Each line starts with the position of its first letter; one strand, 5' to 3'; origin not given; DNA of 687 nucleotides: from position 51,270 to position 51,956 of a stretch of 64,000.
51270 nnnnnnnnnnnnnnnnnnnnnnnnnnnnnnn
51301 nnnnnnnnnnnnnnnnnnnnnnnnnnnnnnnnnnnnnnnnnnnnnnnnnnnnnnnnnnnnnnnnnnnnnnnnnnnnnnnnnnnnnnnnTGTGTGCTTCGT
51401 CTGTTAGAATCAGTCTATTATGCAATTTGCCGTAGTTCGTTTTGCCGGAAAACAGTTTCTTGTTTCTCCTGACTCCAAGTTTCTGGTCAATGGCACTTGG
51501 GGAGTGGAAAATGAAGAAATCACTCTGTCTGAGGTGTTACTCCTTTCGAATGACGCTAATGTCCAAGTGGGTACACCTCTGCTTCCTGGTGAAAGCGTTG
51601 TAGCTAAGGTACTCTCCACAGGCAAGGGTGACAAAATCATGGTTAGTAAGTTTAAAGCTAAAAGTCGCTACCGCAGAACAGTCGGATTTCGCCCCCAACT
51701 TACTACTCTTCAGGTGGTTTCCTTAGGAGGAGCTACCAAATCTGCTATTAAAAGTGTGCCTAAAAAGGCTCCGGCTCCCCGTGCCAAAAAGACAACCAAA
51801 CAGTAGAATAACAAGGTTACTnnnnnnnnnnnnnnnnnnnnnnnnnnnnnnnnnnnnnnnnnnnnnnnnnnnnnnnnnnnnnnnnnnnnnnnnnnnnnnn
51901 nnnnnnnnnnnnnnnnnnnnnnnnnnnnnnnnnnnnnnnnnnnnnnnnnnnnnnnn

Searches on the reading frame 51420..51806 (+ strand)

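Call 70: search_protein_families(library=pfam, proteins=[window:51420-51806:+], max_evalue=0.01)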
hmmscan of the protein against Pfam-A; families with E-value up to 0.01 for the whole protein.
window:51420-51806:+ (128 aa): 1 family
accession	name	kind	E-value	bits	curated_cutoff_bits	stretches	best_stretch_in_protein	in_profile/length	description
PF00829.26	Ribosomal_L21p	-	2.2e-24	86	27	1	3-101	2-98/99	Ribosomal prokaryotic L21 protein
